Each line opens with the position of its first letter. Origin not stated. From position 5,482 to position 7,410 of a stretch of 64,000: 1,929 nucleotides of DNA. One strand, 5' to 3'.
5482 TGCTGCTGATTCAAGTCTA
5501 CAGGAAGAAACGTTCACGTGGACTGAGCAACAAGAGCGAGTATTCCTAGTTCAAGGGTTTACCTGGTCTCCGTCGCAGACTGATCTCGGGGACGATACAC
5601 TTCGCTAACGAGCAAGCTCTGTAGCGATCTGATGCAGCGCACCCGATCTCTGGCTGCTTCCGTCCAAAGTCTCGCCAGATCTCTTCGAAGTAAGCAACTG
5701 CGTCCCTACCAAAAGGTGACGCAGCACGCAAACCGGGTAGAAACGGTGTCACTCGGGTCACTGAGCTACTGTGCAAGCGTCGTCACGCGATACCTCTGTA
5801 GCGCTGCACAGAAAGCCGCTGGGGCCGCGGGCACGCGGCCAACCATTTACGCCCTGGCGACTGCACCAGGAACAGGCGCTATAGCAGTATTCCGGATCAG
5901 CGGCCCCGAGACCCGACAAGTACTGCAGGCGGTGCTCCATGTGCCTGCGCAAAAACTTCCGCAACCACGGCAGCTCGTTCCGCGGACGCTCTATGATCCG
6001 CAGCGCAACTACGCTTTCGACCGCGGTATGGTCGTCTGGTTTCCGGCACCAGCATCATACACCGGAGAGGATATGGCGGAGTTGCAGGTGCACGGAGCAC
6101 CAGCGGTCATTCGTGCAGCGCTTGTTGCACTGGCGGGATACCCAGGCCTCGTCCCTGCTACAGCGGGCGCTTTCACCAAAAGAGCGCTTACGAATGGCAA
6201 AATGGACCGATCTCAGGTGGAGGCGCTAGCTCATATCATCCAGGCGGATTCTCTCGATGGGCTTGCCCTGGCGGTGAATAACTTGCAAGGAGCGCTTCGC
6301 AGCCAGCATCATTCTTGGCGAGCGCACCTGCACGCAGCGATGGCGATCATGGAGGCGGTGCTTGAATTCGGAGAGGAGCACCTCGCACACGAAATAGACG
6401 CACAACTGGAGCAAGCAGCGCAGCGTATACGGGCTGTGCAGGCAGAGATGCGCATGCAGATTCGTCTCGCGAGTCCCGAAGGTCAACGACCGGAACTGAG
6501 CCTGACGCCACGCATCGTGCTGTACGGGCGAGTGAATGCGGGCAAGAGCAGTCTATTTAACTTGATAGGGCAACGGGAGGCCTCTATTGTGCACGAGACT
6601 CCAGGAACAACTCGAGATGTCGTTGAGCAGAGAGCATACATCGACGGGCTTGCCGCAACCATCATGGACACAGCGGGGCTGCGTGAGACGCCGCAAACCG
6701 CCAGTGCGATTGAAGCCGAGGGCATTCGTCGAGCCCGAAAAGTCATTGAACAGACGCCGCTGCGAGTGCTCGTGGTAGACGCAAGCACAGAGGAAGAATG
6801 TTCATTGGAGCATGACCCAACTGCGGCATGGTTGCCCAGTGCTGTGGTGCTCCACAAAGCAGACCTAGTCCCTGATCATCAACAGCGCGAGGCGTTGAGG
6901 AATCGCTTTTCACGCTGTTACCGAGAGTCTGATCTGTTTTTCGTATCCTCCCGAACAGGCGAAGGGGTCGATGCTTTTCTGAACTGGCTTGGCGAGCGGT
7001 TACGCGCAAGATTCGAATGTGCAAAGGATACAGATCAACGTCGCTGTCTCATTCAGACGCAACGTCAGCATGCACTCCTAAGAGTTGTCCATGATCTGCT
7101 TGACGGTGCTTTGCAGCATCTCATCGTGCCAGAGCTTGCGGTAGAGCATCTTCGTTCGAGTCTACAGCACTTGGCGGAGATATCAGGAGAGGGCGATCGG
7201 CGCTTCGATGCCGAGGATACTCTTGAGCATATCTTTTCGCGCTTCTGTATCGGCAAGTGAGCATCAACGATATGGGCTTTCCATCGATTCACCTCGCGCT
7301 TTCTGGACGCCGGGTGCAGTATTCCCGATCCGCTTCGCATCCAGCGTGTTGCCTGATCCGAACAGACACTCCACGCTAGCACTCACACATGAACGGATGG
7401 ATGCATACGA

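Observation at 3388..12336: A 6.25-kb gene-bearing segment bracketed by near-identical 1.35-kb inverted repeats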

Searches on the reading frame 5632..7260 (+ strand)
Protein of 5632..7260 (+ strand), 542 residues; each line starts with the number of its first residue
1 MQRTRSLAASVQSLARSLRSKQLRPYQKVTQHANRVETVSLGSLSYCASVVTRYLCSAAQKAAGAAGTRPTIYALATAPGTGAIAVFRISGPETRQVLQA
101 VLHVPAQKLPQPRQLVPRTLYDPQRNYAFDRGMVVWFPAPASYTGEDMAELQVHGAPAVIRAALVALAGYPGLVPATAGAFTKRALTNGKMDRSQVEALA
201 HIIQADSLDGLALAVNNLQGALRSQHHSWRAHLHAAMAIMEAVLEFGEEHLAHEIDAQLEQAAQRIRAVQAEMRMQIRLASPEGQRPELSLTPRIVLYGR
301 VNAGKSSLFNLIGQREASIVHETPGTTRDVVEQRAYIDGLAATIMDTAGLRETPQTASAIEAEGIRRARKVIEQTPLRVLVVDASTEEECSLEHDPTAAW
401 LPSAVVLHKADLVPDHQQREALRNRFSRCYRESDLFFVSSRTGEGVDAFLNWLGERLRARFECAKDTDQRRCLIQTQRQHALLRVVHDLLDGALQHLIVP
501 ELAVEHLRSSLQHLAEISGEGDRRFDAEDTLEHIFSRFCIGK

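Call 6: search_protein_families(library=pfam, proteins=[window:5632-7260:+], max_evalue=0.01)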
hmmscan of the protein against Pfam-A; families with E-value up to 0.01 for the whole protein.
window:5632-7260:+ (542 aa): 7 families
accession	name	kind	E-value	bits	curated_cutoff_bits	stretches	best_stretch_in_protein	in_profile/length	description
PF10396.14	TrmE_N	-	5e-33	114.2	29.8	1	71-190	1-117/117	GTP-binding protein TrmE N-terminus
PF12631.12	MnmE_helical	-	3.3e-26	93.2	40.1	1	194-539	2-211/211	MnmE helical domain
PF01926.29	MMR_HSR1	-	7e-18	65.2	21.9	1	294-388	1-87/113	50S ribosome-binding GTPase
PF02421.24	FeoB_N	-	3.7e-05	23.7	27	1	294-411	2-116/156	Ferrous iron transport protein B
PF04548.22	AIG1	-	0.00041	20.2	27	1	294-382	2-89/212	AIG1 family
PF03193.22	RsgA_GTPase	-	0.00042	20.6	30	0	403-456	56-107/174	RsgA GTPase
PF00350.29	Dynamin_N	-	0.005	17.3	27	0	295-328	1-34/168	Dynamin family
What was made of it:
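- Checked: MnmE at 5632-7260 (+) matches Pfam TrmE_N, MnmE_helical and MMR_HSR1 (call 6).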

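Call 9: find_encoding_contigs(protein=window:5632-7260:+, flank=10000, max_places=10)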
Protein window:5632-7260:+ (542 aa): no gene with exactly this product is on record in the collection.

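Call 10: find_homologous_proteins(query=window:5632-7260:+, max_evalue=1e-20)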
Query window:5632-7260:+ (542 aa): 7319 proteins with E <= 1e-20 among 8000 candidates; the best 120 are listed.
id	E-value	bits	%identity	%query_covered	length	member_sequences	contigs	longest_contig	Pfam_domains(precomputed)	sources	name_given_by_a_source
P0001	0.0e+0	1188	99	100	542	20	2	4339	PF10396.15,PF01926.30,PF12631.13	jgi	jgi:tRNA modification GTPase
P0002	3.6e-192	658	64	90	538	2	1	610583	PF10396.15,PF01926.30,PF12631.13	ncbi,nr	ncbi:hypothetical protein CCYA_CCYA10G2852 [Cyanidiococcus yangmingshanensis]|nr:hypothetical protei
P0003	4.1e-170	585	65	78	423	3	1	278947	PF10396.15,PF01926.30,PF12631.13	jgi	jgi:tRNA modification GTPase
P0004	3.7e-103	365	45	87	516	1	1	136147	PF10396.15,PF01926.30,PF02421.25,PF12631.13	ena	-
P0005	1.4e-73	267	38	87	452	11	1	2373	PF10396.15,PF01926.30,PF02421.25,PF12631.13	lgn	-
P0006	1.5e-72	264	41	87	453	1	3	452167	PF10396.15,PF01926.30,PF00350.30,PF02421.25,PF12631.13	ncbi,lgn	ncbi:MAG: tRNA uridine-5-carboxymethylaminomethyl(34) synthesis GTPase MnmE [Rhodovibrionaceae bacte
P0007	4.3e-72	262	38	87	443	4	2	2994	PF10396.15,PF01926.30,PF02421.25,PF12631.13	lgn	-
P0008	6.7e-72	261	40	87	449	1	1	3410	PF10396.15,PF01926.30,PF02421.25,PF12631.13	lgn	-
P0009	7.4e-72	261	39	88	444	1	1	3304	PF10396.15,PF01926.30,PF02421.25,PF12631.13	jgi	-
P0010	5.3e-71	258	40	87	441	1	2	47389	PF10396.15,PF01926.30,PF02421.25,PF12631.13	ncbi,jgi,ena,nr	ncbi:MAG TPA: tRNA uridine-5-carboxymethylaminomethyl(34) synthesis GTPase MnmE [Rhizomicrobium sp.]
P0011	8.1e-71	258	39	88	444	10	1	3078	PF10396.15,PF01926.30,PF02421.25,PF12631.13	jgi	jgi:tRNA modification GTPase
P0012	1.1e-70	257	39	87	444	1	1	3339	PF10396.15,PF01926.30,PF00350.30,PF02421.25,PF12631.13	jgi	-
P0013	1.1e-70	257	40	88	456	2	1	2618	PF10396.15,PF01926.30,PF00350.30,PF02421.25,PF03193.23,PF12631.13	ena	-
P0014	1.2e-70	257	39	87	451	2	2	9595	PF10396.15,PF01926.30,PF00350.30,PF02421.25,PF03193.23,PF12631.13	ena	-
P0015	1.3e-70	257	39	87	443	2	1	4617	PF10396.15,PF01926.30,PF02421.25,PF12631.13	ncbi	-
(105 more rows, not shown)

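Call 11: find_encoding_contigs(protein=P0001, flank=10000, max_places=10)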
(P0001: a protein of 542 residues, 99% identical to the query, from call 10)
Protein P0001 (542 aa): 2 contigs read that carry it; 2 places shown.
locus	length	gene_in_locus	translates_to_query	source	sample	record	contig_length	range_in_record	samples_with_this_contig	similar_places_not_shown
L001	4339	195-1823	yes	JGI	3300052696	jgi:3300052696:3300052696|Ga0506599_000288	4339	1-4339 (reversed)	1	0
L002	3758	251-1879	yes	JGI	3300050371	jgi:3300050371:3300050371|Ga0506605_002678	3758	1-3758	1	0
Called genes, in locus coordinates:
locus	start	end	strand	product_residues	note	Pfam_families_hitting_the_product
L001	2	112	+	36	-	?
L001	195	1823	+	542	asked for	PF10396:TrmE_N, PF12631:MnmE_helical, PF01926:MMR_HSR1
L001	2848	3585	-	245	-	PF00565:SNase (weak)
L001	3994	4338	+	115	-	?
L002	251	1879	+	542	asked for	PF10396:TrmE_N, PF12631:MnmE_helical, PF01926:MMR_HSR1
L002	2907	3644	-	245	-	PF00565:SNase (weak)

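Call 12: find_encoding_contigs(protein=P0002, flank=10000, max_places=5)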
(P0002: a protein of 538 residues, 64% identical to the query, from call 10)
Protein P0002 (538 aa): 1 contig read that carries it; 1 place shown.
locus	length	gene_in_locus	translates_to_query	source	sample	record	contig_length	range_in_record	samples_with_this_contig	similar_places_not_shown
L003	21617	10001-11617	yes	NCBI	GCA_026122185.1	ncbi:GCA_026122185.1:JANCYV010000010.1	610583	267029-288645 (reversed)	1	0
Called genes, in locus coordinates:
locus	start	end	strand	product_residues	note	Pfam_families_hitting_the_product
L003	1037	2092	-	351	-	-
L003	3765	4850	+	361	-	PF00188:CAP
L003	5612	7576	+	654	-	PF00009:GTP_EFTU, PF01926:MMR_HSR1, PF22042:EF-G_D2, PF03144:GTP_EFTU_D2 (faint), PF11987:IF-2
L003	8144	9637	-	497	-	PF11051:Mannosyl_trans3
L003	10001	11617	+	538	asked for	PF10396:TrmE_N, PF12631:MnmE_helical, PF01926:MMR_HSR1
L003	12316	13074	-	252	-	PF00565:SNase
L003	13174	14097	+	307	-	-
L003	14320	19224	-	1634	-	-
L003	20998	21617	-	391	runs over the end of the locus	PF01145:Band_7, PF16200:Band_7_C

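Call 14: find_encoding_contigs(protein=P0003, flank=10000, max_places=5)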
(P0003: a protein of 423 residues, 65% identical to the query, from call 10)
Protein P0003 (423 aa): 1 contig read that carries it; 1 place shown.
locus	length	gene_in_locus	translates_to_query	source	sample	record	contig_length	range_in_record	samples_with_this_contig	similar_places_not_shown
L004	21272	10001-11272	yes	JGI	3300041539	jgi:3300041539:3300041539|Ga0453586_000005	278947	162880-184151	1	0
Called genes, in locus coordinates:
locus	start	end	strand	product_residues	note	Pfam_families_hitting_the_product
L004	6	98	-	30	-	-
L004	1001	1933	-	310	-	-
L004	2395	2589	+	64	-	-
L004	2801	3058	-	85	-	-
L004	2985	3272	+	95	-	-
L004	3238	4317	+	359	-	PF00188:CAP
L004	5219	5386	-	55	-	-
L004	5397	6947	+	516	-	PF00009:GTP_EFTU, PF01926:MMR_HSR1, PF22042:EF-G_D2, PF11987:IF-2, PF03144:GTP_EFTU_D2 (weak)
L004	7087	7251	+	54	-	-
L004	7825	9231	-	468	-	PF11051:Mannosyl_trans3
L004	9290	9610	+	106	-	-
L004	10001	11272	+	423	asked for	PF10396:TrmE_N, PF12631:MnmE_helical, PF01926:MMR_HSR1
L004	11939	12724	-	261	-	PF00565:SNase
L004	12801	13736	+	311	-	-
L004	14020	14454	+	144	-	-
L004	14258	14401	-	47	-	-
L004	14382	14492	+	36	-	-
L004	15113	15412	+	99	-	-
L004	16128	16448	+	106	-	-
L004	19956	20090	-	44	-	-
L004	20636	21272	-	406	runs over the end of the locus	PF01145:Band_7, PF16200:Band_7_C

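Call 15: find_encoding_contigs(protein=P0004, flank=10000, max_places=5)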
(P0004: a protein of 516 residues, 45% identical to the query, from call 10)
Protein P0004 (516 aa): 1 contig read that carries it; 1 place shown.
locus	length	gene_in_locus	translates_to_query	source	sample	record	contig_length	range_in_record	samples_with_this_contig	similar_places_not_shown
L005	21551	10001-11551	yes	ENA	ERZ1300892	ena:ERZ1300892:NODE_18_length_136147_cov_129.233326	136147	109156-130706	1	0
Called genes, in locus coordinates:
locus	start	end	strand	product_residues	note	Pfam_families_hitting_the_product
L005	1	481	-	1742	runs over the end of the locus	-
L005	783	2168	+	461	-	PF00206:Lyase_1, PF14698:ASL_C2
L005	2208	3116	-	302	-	-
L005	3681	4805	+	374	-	PF00188:CAP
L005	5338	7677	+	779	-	PF00009:GTP_EFTU, PF01926:MMR_HSR1, PF22042:EF-G_D2, PF03144:GTP_EFTU_D2 (faint), PF11987:IF-2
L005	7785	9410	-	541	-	PF11051:Mannosyl_trans3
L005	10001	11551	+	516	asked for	PF10396:TrmE_N, PF12631:MnmE_helical, PF01926:MMR_HSR1, PF02421:FeoB_N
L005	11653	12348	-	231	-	PF00565:SNase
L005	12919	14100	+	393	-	-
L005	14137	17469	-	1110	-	-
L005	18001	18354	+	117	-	PF13499:EF-hand_7 (weak), PF13833:EF-hand_8 (weak), PF13499:EF-hand_7, PF00036:EF-hand_1, PF13202:EF-hand_5, PF13405:EF-hand_6, PF13833:EF-hand_8, PF00036:EF-hand_1, +8 more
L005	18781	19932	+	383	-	PF01145:Band_7, PF16200:Band_7_C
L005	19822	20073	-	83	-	-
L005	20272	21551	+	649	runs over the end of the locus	PF01553:Acyltransferase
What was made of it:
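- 4742..11000 (.): Enclosed 6259-bp block, inverted in 10D relative to Cyanidiococcus and two other Cyanidiales. Calls 12, 14, 15 (gene order in L003, L004, L005).
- On Composite or foldback transposon with captured genes: The cargo lies between the same neighbours as in L003-L005 (calls 12, 14, 15).
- Cyanidiococcus (L003), a second related lineage (L004) and a more distant one (L005) all read CAP(+) IF2(+) GT(-) MnmE(+) SNase(-) X(+) big(-) (calls 12, 14, 15). The cargo lies between the same neighbours as in three related genomes (calls 12, 14, 15).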

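Call 22: list_cluster_members(proteins=[window:5632-7260:+, window:8295-9032:-, window:10040-10963:+, window:12472-13983:+, window:15603-17960:-, window:11268-11669:+, window:4073-4474:-, window:11545-11844:+, window:4762-5301:+, window:9285-10079:+])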
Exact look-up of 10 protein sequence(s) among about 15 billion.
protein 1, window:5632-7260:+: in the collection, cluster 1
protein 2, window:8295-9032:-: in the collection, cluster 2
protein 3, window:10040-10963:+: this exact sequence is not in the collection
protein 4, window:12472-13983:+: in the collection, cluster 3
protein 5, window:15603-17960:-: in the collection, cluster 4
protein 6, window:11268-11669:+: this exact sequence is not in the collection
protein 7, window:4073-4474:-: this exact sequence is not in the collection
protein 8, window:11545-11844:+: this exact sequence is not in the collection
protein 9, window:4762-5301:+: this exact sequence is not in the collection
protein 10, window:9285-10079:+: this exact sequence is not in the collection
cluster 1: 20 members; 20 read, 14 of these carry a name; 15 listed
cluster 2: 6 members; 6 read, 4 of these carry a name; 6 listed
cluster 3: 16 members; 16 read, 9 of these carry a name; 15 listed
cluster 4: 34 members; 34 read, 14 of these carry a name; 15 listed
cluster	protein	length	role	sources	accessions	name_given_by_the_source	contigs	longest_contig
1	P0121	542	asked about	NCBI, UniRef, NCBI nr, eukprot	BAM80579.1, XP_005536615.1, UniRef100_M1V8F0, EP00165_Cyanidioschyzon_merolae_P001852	similar to mitochondrial GTP binding protein trmE [Cyanidioschyzon merolae strain 10D] | Similar to mitochondrial GTP binding protein trmE n=1 Tax=Cyanidioschyzon merolae (strain ... | XP_005536615.1 similar to mitochondrial GTP binding protein trmE [Cyanidioschyzon merolae ...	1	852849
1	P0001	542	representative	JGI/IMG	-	tRNA modification GTPase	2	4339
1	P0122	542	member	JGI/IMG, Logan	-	tRNA modification GTPase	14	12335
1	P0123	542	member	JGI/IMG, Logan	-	tRNA modification GTPase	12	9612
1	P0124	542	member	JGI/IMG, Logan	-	tRNA modification GTPase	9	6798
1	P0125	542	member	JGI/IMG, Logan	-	tRNA modification GTPase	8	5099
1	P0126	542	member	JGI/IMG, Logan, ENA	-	tRNA modification GTPase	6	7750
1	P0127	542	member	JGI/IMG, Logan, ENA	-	tRNA modification GTPase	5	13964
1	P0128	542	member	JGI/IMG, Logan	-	tRNA modification GTPase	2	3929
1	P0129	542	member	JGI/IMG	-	tRNA modification GTPase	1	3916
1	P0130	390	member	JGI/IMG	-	tRNA modification GTPase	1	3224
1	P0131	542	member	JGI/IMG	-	tRNA modification GTPase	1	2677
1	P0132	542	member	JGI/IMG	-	tRNA modification GTPase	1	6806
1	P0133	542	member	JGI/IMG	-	tRNA modification GTPase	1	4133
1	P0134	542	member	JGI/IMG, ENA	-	-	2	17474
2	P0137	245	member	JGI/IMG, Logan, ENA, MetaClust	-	endonuclease YncB( thermonuclease family) | \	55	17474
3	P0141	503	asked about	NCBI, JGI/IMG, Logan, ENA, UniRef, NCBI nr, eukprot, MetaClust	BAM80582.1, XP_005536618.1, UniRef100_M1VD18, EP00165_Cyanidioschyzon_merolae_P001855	hypothetical protein CYME_CMK227C [Cyanidioschyzon merolae strain 10D] | hypothetical protein | Uncharacterized protein n=1 Tax=Cyanidioschyzon merolae (strain NIES-3377 / 10D) ...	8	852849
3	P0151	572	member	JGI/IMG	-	-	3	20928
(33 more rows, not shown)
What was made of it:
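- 5632..7260 (+): MnmE/TrmE tRNA-modification GTPase ('similar to mitochondrial GTP binding protein trmE', BAM80579.1). Calls 6, 10, 22.
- Checked: The annotated protein (CMK227C, BAM80582.1, 503 aa) is an exact match to 12472-13983 (call 22), so its start codon lies 134 bp outside the arm.
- Four window proteins are exact matches to C. merolae 10D entries on an 852,849-bp chromosome (call 22). The right arm ends 134 bp from the glycosyltransferase ATG (call 22).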

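Call 24: find_encoding_contigs(protein=P0151, flank=10000, max_places=6)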
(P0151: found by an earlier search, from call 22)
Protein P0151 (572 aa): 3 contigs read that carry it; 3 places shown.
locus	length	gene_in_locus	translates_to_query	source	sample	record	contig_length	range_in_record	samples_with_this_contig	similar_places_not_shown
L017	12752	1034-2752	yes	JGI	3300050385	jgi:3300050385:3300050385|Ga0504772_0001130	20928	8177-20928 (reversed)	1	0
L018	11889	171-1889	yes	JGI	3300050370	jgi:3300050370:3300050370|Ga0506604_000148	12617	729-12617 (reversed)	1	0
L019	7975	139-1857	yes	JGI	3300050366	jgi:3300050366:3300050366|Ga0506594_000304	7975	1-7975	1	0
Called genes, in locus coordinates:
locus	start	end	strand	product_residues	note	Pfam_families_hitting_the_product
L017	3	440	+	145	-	?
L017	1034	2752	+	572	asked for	PF11051:Mannosyl_trans3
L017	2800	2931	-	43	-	-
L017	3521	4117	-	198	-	-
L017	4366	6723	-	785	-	PF00009:GTP_EFTU, PF01926:MMR_HSR1, PF22042:EF-G_D2, PF11987:IF-2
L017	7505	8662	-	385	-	PF00188:CAP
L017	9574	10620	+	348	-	-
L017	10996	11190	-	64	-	-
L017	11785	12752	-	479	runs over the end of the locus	PF00206:Lyase_1, PF14698:ASL_C2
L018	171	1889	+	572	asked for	PF11051:Mannosyl_trans3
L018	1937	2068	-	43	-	-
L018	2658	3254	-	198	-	-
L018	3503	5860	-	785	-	PF00009:GTP_EFTU, PF01926:MMR_HSR1, PF22042:EF-G_D2, PF11987:IF-2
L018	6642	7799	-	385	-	PF00188:CAP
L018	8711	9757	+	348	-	-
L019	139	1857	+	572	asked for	PF11051:Mannosyl_trans3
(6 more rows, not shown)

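Call 26: find_encoding_contigs(protein=P0134, flank=10000, max_places=6)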
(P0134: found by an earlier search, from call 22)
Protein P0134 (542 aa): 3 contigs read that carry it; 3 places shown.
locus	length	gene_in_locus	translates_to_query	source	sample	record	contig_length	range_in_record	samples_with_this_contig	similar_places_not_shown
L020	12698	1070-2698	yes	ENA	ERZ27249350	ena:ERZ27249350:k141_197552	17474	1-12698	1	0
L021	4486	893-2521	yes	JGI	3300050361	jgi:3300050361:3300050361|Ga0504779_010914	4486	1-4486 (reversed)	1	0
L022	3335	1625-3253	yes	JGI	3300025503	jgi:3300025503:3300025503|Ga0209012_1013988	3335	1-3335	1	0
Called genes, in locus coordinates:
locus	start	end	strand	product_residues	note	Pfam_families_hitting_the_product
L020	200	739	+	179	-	-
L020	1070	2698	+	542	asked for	PF10396:TrmE_N, PF12631:MnmE_helical, PF01926:MMR_HSR1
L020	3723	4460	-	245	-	PF00565:SNase (weak)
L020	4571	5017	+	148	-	-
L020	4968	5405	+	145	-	-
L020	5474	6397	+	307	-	-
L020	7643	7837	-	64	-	-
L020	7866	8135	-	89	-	-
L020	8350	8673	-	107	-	-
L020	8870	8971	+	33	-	-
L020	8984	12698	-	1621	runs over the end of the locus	-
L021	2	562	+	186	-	?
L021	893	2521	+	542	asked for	PF10396:TrmE_N, PF12631:MnmE_helical, PF01926:MMR_HSR1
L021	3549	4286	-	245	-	PF00565:SNase (weak)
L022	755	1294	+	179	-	-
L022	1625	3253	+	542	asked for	PF10396:TrmE_N, PF12631:MnmE_helical, PF01926:MMR_HSR1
